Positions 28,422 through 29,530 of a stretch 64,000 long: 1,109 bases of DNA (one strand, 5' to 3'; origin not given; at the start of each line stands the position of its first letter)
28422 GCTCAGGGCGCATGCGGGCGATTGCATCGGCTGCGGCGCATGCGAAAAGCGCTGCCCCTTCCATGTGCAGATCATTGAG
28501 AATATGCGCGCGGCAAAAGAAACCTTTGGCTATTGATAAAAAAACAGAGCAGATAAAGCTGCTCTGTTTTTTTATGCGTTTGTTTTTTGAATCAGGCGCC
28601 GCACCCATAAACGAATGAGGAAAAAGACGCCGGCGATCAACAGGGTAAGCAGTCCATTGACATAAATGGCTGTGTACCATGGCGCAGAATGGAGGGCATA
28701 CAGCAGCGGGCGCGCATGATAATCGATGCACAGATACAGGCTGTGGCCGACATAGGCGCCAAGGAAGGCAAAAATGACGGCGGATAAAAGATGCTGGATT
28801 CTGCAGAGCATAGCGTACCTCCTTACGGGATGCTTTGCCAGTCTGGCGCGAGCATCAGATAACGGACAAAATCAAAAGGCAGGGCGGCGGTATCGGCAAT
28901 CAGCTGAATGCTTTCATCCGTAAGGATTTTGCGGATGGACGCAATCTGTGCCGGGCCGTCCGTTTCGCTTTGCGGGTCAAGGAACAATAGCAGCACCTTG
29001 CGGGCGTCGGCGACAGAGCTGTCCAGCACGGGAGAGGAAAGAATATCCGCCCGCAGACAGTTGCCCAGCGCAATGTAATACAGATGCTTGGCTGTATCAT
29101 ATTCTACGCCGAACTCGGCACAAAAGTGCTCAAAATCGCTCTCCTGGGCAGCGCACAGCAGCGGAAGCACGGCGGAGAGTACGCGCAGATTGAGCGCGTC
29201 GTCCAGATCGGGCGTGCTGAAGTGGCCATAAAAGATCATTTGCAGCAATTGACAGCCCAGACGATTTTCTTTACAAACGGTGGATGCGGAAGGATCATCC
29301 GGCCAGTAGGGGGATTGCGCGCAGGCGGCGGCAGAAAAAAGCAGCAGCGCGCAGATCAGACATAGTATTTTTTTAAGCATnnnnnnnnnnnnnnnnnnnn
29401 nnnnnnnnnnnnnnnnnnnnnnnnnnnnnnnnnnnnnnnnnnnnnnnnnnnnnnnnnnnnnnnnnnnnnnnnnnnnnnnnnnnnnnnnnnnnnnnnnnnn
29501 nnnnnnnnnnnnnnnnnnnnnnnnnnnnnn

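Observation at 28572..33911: Six-gene operon joins a secreted CotH kinase to a two-component system, bracketed by paralogous secreted proteins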

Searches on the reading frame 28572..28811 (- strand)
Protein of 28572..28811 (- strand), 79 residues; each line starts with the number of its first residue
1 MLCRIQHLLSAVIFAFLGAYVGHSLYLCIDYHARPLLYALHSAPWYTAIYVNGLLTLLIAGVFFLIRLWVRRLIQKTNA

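Call 4: search_protein_families(library=pfam, proteins=[window:28572-28811:-], max_evalue=0.1)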
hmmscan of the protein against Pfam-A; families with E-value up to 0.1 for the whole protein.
window:28572-28811:- (79 aa): 0 families

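Call 6: search_protein_families(library=ncbifam, proteins=[window:28572-28811:-], max_evalue=0.1)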
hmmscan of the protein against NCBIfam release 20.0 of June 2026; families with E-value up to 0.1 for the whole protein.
window:28572-28811:- (79 aa): 0 families

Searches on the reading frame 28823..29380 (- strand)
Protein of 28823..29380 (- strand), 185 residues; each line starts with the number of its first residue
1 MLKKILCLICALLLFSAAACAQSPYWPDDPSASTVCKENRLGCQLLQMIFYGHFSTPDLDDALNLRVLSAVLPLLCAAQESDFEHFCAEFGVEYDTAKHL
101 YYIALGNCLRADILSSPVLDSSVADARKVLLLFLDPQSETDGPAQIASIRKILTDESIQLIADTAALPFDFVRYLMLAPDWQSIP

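Call 4: search_protein_families(library=pfam, proteins=[window:28823-29380:-], max_evalue=0.1)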
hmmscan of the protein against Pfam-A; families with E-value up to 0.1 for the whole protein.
window:28823-29380:- (185 aa): 2 families
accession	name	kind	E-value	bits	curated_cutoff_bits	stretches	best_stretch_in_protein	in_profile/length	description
PF18362.6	THB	-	0.079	13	25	0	71-92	2-23/34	Tri-helix bundle domain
PF11123.14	DNA_Packaging_2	-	0.093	13.3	27.5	0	131-163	21-50/79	DNA packaging protein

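Call 6: search_protein_families(library=ncbifam, proteins=[window:28823-29380:-], max_evalue=0.1)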
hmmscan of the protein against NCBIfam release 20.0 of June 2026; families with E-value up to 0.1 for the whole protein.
window:28823-29380:- (185 aa): 1 family
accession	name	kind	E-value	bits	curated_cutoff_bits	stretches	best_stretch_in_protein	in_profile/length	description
NF047328.1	OMP_TP0733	subfamily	0.026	13.9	130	1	3-49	1-47/202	TP0733 family outer membrane beta-barrel protein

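Call 20: find_homologous_proteins(query=window:28823-29380:-, max_evalue=0.001)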
Query window:28823-29380:- (185 aa): 13 proteins with E <= 0.001 among 221 candidates.
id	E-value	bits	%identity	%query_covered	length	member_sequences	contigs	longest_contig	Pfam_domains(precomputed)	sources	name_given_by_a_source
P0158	4.1e-117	406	99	100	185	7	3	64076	-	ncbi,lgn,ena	-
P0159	1.1e-81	291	73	98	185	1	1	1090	-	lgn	-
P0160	2.7e-81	290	73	99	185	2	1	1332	-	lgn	-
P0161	1.3e-79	284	69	100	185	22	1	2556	-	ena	-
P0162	1.8e-79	284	70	99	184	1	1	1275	-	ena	-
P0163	3.9e-44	169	50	90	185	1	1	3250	-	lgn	-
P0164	6.7e-42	161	49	86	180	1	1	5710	-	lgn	-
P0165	1.2e-41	161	49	85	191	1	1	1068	-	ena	-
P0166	9.3e-41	158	46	99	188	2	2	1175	-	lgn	-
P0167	1.4e-38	151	46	85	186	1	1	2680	-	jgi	-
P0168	4.9e-36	142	43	89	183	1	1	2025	-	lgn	-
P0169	2.3e-32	130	41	98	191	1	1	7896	-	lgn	-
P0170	1.4e-25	108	41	76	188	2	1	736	-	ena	-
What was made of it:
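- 28823..29380 (-): g5, a 185-aa secreted short paralog of g1. It has a signal peptide and the helical domain only, with a conserved Cys36/Cys43 pair and no repeat tail. Its start overlaps the HK stop (TAATG). 13 homologs (call 20).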

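Call 29: predict_structure(alignment_id=A3)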
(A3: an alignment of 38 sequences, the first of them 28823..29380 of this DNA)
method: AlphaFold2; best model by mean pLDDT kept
length: 185 residues; sequences in the alignment: 38
mean_pLDDT: 90.0   pTM: 0.80
mean pLDDT of the five models: 90.0, 89.5, 88.5, 88.5, 88.0
residues with pLDDT >= 90: 133; 70-90: 33; 50-70: 19; < 50: 0
segments of 3 or more residues with pLDDT < 50: none
pLDDT, mean of each block of 10 residues (from residue 1): 86 73 62 82 94 90 95 97 96 95 97 87 92 95 96 98 97 95 76
secondary structure, 60 per line:
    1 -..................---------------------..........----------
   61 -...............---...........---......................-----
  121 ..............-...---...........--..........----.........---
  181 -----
elements in order: H2-19 H41-50 H62-76 H80-90 H94-115 H121-134 H142-152 H155-164 H169-177
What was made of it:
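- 28823..29380 (-): AF2 pLDDT 90 with eight helices (call 29).
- On g1/g5 helical-domain family (undescribed): The AF2 model has pLDDT 90 (call 29).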

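Call 32: fold_search(model_id=the predicted structure, library=pdb)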
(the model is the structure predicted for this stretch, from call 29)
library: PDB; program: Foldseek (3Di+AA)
matches with E <= 10: 54; with E <= 0.001: 0
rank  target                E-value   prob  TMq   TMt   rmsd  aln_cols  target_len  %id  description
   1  1t72_B                2.2e+00  0.10  0.21  0.19  12.6       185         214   10  Crystal structure of phosphate transport system protein phoU from Aquifex aeolicus (released 2004-12-07)
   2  6bbp                  2.7e+00  0.08  0.21  0.11  10.8       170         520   17  Model for compact volume of truncated monomeric Cytohesin-3 (Grp1; amino acids 63-399) E161A 6GS Arf6 Q67L fusion protei (released 2018-01-10)
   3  2zca_A                2.9e+00  0.09  0.22  0.23  11.0       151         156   13  Crystal Structure of TTHB189, a CRISPR-associated protein, Cse2 family from Thermus thermophilus HB8 (released 2008-10-07)
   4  9rvg_A                2.9e+00  0.08  0.22  0.25  14.5       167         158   16  Chorismate mutase (released 2025-07-23)
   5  6hix_BI               3.1e+00  0.05  0.16  0.11  12.3       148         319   14  Cryo-EM structure of the Trypanosoma brucei mitochondrial ribosome - This entry contains the large mitoribosomal subu (released 2018-09-26)
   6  5wy3_A                3.3e+00  0.16  0.31  0.19  11.3       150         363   11  Crystal structure of Chaetomium thermophilum Utp10 middle domain (released 2017-06-28)
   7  4a4p_A                3.3e+00  0.07  0.20  0.20  11.5       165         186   14  crystal structure of the Sec7 domain from human cytohesin1 (released 2012-10-31)
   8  9ecf_E                3.5e+00  0.05  0.19  0.17  13.3       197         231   16  Crystal structure of the hERbeta LBD complexed with androstenediol and SRC 2-2 peptide (crystal form 2) (released 2025-11-19)
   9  2zca_B                4.6e+00  0.07  0.23  0.24  10.9       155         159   14  Crystal Structure of TTHB189, a CRISPR-associated protein, Cse2 family from Thermus thermophilus HB8 (released 2008-10-07)
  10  5udh_A                4.6e+00  0.05  0.19  0.11  18.8       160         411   11  HHARI/ARIH1-UBCH7~Ubiquitin (released 2017-06-14)
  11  5e15_A                4.6e+00  0.02  0.14  0.12  14.7       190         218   16  Crystal Structure of the ER-alpha Ligand-binding Domain in Complex with the Cyclofenil Derivative 4,4'-{[4-(2-hydroxye (released 2016-05-04)
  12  1sum                  4.8e+00  0.08  0.24  0.21  11.9       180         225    8  Crystal structure of a hypothetical protein at 2.0 A resolution (released 2004-08-24)
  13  5dxm_B                4.8e+00  0.06  0.23  0.19  14.2       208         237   16  Crystal Structure of the ER-alpha Ligand-binding Domain in Complex with the Cyclofenil Derivative 3-[(E)-(1s,5s)-bicyc (released 2016-05-04)
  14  6bbq                  4.8e+00  0.06  0.20  0.11  10.8       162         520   17  Model for extended volume of truncated monomeric Cytohesin-3 (Grp1; amino acids 63-399) E161A Arf6 Q67L fusion protein (released 2018-01-10)
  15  6hxg_F                5.0e+00  0.16  0.16  0.13   6.2        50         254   14  PDX1.2/PDX1.3 complex (intermediate) (released 2019-04-17)
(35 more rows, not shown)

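Call 58: search_protein_representatives(alignment_id=A4)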
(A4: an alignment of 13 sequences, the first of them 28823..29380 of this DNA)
Query: 13 sequences, 187 profile positions. Proteins with E-value up to 0.001 (for the whole library): 145; up to 1e-10: 131; up to 1e-30: 72. The best 145 are listed.
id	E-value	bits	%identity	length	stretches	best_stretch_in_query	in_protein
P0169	1.0e-68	246.9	-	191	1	1-185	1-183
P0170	7.1e-66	237.6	-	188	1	1-179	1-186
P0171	1.9e-65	236.3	-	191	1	2-180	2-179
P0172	2.3e-65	236.0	-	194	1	2-181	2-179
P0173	1.1e-64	233.8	-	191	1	2-183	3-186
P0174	1.2e-63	230.4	-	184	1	1-184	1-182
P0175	5.9e-61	221.6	-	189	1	1-180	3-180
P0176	2.3e-60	219.7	-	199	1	8-182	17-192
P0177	7.3e-60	218.0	-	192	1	1-185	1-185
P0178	3.7e-59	215.7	-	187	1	1-183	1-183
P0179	9.4e-59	214.4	-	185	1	1-181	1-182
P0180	3.7e-58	212.5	-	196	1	1-179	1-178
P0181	2.8e-57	209.6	-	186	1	5-184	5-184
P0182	9.5e-56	204.6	-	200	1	4-158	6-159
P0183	7.8e-55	201.7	-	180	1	1-181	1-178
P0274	2.6e-17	79.3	-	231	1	5-183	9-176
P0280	2.0e-14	69.9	-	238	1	16-175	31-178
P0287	4.8e-12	62.1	-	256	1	16-176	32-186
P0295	2.2e-09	53.4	-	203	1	3-184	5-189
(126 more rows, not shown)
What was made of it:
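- Checked: One HMM retrieves both length classes (call 58).
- The family is tiny: 145 clusters among 1.84 billion representatives (call 58).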

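Call 59: find_encoding_contigs(protein=P0287, flank=8000, max_places=2)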
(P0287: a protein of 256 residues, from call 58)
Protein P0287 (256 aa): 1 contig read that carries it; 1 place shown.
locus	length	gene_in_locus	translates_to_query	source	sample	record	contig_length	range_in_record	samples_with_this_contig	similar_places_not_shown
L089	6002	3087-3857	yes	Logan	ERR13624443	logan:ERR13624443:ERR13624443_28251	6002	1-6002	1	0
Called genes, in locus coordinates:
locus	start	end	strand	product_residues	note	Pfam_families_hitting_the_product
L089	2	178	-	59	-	?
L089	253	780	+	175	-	-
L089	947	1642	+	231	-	PF00072:Response_reg, PF00486:Trans_reg_C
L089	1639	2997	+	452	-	PF00512:HisKA, PF02518:HATPase_c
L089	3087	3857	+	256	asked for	-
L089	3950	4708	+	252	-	-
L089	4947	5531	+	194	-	-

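Call 61: find_encoding_contigs(protein=P0280, flank=8000, max_places=2)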
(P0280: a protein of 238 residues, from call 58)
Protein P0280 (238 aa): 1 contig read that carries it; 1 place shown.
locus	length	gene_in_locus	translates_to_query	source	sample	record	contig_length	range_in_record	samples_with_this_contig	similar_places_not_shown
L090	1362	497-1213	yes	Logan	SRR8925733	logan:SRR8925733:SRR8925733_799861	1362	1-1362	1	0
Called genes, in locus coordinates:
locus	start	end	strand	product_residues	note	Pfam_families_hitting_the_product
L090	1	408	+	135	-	?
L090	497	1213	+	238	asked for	-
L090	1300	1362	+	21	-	?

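Call 62: find_encoding_contigs(protein=P0274, flank=8000, max_places=2)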
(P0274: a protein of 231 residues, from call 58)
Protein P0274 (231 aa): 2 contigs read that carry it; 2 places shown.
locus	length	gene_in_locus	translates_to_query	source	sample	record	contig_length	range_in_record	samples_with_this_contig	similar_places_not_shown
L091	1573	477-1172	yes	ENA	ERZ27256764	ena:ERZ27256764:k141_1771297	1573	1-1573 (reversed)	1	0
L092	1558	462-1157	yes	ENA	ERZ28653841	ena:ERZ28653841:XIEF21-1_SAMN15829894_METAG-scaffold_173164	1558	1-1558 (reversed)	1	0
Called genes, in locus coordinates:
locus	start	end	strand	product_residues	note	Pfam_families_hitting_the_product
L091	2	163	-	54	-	?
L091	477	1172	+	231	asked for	-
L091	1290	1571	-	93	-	?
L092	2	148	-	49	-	?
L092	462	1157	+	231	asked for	-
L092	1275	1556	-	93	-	?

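Call 63: find_encoding_contigs(protein=P0295, flank=8000, max_places=2)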
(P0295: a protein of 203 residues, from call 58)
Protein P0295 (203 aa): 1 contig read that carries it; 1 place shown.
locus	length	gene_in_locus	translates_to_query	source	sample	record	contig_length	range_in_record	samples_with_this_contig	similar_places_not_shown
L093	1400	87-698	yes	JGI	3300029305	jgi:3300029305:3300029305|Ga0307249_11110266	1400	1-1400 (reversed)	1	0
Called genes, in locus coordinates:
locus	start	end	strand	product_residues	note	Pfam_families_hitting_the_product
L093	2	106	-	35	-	?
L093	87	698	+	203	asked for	-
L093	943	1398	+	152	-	?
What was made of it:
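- Tried and rejected: Short contigs of distant family members (L090-L093) gave little context (calls 61-63).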
